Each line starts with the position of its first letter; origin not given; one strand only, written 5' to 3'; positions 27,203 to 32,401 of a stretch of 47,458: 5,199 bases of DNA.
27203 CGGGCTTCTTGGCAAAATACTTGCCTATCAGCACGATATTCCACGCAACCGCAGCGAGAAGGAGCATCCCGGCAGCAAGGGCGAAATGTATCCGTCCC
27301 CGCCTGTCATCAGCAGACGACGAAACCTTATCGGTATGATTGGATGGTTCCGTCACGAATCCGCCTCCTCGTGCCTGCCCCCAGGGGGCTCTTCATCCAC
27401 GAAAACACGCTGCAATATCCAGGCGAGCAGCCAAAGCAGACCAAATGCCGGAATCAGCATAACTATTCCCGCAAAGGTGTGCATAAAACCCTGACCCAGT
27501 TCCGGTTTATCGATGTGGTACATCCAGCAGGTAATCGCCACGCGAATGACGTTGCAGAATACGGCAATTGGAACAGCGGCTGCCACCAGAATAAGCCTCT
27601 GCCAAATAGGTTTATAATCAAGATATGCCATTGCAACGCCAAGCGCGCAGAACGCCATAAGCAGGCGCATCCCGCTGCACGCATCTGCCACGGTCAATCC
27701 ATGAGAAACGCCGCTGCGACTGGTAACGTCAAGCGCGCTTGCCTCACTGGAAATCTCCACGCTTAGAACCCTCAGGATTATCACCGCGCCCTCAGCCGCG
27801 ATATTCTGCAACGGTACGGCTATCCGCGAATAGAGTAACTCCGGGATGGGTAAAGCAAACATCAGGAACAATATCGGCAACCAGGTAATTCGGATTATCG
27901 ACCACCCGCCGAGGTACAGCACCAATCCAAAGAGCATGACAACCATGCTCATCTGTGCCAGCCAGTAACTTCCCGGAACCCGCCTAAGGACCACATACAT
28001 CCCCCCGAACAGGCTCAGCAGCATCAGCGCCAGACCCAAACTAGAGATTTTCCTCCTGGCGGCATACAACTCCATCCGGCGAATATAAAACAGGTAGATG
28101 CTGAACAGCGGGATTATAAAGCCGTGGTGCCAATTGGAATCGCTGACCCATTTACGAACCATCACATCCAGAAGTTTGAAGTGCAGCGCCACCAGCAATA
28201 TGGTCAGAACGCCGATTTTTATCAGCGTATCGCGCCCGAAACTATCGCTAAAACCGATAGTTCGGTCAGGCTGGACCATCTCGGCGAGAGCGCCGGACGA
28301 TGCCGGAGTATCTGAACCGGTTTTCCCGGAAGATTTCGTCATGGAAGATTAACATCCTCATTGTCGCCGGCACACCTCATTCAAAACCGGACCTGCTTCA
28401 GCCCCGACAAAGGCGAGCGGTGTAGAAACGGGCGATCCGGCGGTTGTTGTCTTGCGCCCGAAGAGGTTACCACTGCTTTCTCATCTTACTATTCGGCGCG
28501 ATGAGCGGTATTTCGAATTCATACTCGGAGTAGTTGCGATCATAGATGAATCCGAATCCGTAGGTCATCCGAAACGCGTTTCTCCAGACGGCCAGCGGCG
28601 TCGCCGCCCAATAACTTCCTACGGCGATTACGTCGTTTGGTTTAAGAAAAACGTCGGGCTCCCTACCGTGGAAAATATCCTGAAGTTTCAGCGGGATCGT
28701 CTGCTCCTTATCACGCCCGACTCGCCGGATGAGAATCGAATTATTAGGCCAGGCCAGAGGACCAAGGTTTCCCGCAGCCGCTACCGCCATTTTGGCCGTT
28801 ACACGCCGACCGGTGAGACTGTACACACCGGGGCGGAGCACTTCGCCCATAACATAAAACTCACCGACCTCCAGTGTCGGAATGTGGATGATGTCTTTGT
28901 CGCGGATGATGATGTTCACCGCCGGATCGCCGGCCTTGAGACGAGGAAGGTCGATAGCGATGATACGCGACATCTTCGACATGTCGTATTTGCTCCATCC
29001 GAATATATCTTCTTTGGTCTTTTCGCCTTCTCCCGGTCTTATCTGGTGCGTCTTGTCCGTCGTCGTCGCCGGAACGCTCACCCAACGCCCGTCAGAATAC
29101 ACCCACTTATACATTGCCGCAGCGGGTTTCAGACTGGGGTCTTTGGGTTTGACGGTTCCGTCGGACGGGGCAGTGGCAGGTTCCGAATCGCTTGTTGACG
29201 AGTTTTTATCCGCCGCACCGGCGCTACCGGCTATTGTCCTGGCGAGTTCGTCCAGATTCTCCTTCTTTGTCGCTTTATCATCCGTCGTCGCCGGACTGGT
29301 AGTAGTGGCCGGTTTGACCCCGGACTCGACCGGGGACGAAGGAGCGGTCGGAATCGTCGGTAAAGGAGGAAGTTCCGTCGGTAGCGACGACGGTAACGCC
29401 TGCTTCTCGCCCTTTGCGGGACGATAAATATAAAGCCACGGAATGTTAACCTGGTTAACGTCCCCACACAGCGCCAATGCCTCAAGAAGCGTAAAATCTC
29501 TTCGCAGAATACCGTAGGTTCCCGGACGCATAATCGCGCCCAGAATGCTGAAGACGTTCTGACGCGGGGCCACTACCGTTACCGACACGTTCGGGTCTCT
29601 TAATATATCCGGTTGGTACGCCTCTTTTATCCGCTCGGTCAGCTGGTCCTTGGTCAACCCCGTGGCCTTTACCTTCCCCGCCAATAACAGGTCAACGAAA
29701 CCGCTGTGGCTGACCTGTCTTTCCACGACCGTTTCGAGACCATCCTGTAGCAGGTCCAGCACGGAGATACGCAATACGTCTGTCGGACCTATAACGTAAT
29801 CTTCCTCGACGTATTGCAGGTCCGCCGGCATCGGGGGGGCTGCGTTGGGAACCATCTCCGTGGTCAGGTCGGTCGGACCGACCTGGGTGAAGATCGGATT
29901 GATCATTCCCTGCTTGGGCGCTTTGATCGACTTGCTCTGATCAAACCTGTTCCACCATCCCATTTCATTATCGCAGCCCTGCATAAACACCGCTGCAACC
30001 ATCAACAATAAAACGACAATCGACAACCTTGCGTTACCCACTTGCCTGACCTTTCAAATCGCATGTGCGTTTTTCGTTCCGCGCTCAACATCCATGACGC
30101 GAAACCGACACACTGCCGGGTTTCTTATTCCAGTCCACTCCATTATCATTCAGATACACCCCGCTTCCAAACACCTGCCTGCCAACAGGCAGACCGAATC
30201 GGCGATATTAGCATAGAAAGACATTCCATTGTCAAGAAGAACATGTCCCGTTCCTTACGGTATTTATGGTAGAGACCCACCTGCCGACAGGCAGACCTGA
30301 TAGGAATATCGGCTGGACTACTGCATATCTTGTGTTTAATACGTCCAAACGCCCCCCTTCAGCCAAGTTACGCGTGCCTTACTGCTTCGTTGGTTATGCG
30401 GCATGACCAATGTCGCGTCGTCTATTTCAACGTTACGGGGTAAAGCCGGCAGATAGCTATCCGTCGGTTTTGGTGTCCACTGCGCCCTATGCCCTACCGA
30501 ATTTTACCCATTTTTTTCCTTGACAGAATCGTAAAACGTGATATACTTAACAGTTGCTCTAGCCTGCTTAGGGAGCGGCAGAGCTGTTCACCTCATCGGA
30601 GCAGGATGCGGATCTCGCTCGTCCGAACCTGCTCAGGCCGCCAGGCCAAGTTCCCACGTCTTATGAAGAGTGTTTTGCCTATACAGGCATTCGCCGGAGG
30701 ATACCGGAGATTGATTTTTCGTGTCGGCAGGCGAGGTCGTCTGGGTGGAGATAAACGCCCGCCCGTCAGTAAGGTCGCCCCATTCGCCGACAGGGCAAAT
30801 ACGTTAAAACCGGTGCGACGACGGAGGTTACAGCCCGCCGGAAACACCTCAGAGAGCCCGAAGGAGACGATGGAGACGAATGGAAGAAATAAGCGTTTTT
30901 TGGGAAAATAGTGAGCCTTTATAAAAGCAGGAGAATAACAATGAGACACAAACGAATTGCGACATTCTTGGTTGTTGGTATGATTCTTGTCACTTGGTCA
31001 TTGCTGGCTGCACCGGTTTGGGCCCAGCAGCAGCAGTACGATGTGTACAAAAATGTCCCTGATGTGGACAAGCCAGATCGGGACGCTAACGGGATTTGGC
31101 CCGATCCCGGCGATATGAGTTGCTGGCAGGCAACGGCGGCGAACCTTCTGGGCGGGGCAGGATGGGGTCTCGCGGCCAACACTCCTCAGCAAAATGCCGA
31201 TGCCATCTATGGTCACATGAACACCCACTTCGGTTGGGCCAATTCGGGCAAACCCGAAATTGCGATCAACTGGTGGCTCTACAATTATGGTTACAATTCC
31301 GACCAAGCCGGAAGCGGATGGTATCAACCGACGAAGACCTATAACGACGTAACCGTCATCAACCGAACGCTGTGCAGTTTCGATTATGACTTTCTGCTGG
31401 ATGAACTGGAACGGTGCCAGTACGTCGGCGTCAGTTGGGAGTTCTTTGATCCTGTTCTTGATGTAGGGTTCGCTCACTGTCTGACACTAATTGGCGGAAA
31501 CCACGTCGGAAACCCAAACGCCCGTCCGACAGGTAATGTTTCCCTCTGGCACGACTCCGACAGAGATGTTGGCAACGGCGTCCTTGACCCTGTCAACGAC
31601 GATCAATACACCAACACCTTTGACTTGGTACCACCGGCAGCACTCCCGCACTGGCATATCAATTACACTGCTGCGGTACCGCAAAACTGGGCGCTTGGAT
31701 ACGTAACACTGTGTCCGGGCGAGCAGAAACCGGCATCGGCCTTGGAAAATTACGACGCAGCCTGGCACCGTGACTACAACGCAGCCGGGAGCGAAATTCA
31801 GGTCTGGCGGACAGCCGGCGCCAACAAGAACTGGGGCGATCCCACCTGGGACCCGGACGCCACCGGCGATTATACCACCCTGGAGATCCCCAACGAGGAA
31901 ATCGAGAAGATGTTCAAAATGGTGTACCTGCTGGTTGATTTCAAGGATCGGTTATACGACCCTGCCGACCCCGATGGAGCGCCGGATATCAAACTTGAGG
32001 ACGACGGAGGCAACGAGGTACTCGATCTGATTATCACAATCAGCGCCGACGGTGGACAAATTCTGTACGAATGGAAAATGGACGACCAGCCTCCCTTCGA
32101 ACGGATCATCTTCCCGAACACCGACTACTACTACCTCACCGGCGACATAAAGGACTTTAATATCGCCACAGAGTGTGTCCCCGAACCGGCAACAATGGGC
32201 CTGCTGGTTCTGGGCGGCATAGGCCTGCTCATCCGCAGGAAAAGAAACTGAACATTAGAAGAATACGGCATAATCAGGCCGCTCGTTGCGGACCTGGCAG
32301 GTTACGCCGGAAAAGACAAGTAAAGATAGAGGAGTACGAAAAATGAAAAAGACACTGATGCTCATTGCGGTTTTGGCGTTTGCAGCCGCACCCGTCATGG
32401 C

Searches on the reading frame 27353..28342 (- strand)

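Call 13: search_protein_families(library=pfam, proteins=[window:27353-28342:-])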
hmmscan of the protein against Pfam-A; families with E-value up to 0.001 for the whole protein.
window:27353-28342:- (329 aa): 1 family
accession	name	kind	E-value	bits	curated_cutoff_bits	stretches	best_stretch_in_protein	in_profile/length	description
PF09721.15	Exosortase_EpsH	-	4e-58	197.2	25.7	1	48-310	2-254/254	Transmembrane exosortase (Exosortase_EpsH)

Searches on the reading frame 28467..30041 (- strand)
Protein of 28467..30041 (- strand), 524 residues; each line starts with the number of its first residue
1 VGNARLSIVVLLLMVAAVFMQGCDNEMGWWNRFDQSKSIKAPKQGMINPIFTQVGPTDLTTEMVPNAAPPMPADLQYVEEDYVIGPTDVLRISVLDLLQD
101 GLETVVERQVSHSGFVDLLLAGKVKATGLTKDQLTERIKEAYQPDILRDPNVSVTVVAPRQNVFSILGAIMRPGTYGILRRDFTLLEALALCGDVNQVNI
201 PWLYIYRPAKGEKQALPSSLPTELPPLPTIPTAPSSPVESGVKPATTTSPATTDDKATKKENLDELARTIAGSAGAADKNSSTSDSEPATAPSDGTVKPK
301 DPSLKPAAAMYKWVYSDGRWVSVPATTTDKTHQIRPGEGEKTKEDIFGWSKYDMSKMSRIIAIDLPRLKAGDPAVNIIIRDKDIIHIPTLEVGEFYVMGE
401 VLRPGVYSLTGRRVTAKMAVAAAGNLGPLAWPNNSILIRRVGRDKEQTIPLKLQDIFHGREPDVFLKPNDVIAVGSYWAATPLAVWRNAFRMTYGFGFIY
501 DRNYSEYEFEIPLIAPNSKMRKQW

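Call 13: search_protein_families(library=pfam, proteins=[window:28467-30041:-])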
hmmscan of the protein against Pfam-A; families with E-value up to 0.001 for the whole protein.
window:28467-30041:- (524 aa): 3 families
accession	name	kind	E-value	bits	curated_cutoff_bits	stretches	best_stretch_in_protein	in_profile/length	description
PF02563.21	Poly_export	-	1.5e-16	60.8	28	1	78-156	3-76/77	Polysaccharide biosynthesis/export protein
PF22461.2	SLBB_2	-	5.4e-10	39.7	27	1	395-474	3-79/79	SLBB domain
PF10531.15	SLBB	-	4.4e-06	26.9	27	0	395-443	2-48/55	SLBB domain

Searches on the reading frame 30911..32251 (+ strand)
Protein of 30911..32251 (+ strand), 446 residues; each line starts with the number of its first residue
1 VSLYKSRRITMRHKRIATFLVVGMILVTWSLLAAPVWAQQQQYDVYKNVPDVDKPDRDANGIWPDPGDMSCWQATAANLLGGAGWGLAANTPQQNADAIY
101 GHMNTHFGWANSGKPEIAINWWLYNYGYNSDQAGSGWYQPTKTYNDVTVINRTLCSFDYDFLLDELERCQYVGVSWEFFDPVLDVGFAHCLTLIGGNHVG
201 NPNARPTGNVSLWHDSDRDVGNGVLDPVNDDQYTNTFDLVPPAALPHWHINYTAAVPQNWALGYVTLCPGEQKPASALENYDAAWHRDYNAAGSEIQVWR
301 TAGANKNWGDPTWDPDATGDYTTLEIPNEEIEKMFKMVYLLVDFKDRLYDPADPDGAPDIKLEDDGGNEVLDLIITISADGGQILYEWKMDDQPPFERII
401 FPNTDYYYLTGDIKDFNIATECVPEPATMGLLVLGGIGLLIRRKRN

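Call 13: search_protein_families(library=pfam, proteins=[window:30911-32251:+])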
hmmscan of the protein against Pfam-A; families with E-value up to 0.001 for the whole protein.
window:30911-32251:+ (446 aa): 1 family
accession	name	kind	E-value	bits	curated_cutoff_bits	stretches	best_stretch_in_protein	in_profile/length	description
PF07589.16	PEP-CTERM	-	2.3e-05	24.7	20.7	1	423-444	2-24/24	PEP-CTERM motif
